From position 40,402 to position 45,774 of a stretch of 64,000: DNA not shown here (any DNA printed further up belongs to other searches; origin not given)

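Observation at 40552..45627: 1691-aa single-pass protein joining cNMP sensing, rhodanese, a very long helical rod and a periplasmic FGE-fold domain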

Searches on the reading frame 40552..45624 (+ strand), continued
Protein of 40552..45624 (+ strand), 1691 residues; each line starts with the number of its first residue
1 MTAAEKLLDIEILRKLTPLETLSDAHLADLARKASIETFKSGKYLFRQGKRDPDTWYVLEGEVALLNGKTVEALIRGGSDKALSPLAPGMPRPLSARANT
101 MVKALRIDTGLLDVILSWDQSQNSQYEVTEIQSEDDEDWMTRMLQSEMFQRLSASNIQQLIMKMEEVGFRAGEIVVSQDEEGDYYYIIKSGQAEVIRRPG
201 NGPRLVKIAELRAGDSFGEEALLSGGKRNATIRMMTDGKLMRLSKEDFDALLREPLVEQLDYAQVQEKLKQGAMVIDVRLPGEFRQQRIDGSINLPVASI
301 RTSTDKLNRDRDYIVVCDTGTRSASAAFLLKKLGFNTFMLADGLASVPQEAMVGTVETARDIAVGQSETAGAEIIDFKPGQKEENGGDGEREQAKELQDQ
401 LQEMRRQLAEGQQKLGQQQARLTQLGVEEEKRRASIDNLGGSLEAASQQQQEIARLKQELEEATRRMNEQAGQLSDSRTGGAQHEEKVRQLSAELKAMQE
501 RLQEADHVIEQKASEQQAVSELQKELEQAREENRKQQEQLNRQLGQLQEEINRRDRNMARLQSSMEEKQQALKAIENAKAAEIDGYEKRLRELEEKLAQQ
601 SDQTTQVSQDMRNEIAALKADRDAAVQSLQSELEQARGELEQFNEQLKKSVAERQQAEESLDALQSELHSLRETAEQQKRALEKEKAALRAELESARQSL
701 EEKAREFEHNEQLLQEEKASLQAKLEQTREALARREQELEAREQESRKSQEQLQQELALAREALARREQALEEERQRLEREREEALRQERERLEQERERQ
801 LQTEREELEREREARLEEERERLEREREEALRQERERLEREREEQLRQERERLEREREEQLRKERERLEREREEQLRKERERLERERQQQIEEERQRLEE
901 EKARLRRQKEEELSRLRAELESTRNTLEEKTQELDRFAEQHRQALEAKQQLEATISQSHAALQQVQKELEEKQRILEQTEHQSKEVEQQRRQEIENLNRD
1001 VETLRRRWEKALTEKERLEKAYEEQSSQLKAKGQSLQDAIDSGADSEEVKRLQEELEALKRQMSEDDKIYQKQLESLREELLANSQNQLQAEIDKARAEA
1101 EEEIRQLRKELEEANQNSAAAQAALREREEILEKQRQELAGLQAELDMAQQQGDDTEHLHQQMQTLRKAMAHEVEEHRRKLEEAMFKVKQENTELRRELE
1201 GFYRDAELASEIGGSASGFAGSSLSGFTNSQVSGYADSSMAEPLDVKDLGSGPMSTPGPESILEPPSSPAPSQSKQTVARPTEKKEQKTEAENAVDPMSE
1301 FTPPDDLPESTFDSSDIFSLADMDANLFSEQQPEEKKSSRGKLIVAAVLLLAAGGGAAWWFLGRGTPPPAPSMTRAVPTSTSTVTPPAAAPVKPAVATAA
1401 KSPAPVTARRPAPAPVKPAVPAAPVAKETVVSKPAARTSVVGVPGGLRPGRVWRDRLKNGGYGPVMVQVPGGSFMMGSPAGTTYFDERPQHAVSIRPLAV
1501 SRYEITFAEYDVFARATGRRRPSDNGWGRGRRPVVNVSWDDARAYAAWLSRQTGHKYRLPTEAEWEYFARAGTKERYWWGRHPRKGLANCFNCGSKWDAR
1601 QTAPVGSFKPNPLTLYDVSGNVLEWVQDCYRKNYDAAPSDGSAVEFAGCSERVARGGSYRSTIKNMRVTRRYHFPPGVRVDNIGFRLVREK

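Call 12: find_encoding_contigs(protein=P0001, flank=3000, max_places=3)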
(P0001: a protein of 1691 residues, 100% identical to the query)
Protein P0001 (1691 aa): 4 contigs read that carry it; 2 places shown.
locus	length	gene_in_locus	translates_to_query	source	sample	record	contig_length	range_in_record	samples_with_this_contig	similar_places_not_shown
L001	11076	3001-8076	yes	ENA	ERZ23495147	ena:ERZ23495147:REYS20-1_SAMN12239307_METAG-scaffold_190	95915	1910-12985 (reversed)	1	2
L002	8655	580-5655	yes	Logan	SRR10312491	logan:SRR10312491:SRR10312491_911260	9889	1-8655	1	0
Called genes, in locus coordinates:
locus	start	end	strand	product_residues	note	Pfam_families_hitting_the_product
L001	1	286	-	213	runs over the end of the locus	PF13511:DUF4124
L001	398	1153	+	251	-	PF01925:TauE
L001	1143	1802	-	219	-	PF00156:Pribosyltran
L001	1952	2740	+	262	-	PF03372:Exo_endo_phos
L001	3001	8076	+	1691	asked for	PF00027:cNMP_binding, PF00581:Rhodanese, PF03781:FGE-sulfatase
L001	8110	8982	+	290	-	PF00294:PfkB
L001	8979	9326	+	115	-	PF00355:Rieske, PF13806:Rieske_2 (weak)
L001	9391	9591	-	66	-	-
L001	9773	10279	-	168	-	-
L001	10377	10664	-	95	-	PF20549:DUF6763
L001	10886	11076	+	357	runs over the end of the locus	PF00027:cNMP_binding, PF00581:Rhodanese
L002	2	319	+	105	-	?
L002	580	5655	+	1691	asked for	PF00027:cNMP_binding, PF00581:Rhodanese, PF03781:FGE-sulfatase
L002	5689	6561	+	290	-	PF00294:PfkB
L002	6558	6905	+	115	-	PF00355:Rieske, PF13806:Rieske_2 (weak)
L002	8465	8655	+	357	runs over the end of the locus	PF00027:cNMP_binding, PF00581:Rhodanese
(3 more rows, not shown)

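Call 17: search_protein_families(library=pfam, proteins=[P0002, P0005, P0010, P0091, P0108], max_evalue=0.001)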
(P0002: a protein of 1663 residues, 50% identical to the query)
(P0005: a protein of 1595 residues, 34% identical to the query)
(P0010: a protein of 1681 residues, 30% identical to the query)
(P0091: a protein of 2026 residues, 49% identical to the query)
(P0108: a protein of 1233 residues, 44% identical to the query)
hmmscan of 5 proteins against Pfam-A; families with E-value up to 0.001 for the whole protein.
P0002 (1663 aa): 3 families
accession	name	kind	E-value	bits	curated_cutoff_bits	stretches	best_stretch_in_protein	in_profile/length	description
PF03781.23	FGE-sulfatase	-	4.4e-60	203.9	23.3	1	1436-1661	3-255/255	Sulfatase-modifying factor enzyme 1-like domain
PF00027.35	cNMP_binding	-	1.7e-25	89.3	27.5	2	165-251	2-87/89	Cyclic nucleotide-binding domain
PF00581.25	Rhodanese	-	6.3e-14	52.7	22.2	1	262-343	4-97/102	Rhodanese-like domain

P0005 (1595 aa): 3 families
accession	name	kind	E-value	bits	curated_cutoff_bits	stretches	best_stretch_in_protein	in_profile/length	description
PF03781.23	FGE-sulfatase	-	6e-59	200.2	23.3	1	1371-1593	6-255/255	Sulfatase-modifying factor enzyme 1-like domain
PF00027.35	cNMP_binding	-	2.7e-23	82.2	27.5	1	168-251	5-87/89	Cyclic nucleotide-binding domain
PF00581.25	Rhodanese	-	4.5e-15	56.4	22.2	1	260-344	2-98/102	Rhodanese-like domain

P0010 (1681 aa): 5 families
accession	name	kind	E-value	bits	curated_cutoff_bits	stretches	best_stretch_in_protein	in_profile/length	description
PF03781.23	FGE-sulfatase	-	2e-56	191.9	23.3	1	1454-1679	3-255/255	Sulfatase-modifying factor enzyme 1-like domain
PF00027.35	cNMP_binding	-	9.1e-23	80.5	27.5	1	165-250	3-87/89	Cyclic nucleotide-binding domain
PF00581.25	Rhodanese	-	3.6e-13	50.3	22.2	1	261-342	4-97/102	Rhodanese-like domain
PF00261.25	Tropomyosin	-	1.2e-06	28.6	38.6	0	571-722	1-155/242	Tropomyosin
PF19220.6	Rod_CreS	-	7.9e-06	25.6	100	1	379-545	19-189/359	Crescentin, rod domain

P0091 (2026 aa): 4 families
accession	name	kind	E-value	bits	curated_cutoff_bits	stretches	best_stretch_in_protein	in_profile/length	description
PF03781.23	FGE-sulfatase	-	1.1e-52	179.7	23.3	1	1798-2024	3-255/255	Sulfatase-modifying factor enzyme 1-like domain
PF00027.35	cNMP_binding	-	1.1e-30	105.9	27.5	2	170-252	6-88/89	Cyclic nucleotide-binding domain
PF13672.11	PP2C_2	-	1.1e-14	55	24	1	372-580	6-190/209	Protein phosphatase 2C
PF00581.25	Rhodanese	-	2.9e-12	47.3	22.2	1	267-344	9-98/102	Rhodanese-like domain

P0108 (1233 aa): 2 families
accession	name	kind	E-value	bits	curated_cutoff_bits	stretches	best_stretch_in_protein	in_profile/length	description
PF00027.35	cNMP_binding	-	1.4e-25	89.5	27.5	2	169-252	4-86/89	Cyclic nucleotide-binding domain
PF00581.25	Rhodanese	-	2.9e-09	37.7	22.2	1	266-346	6-98/102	Rhodanese-like domain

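Call 65: search_protein_families(library=padloc, proteins=[window:40552-45624:+], max_evalue=0.001)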
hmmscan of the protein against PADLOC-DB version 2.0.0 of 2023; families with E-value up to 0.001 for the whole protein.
window:40552-45624:+ (1691 aa): 3 families
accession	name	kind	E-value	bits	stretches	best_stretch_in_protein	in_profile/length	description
PDLC00730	Effector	-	3.5e-07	27.7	0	139-237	31-124/299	TIR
PDLC00580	JetC3|JetC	-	6.9e-06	22.6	1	519-796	194-473/1068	DUF3584 domain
PDLC00006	DruC1|DruC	-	0.0002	18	1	396-580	165-344/626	Unknown function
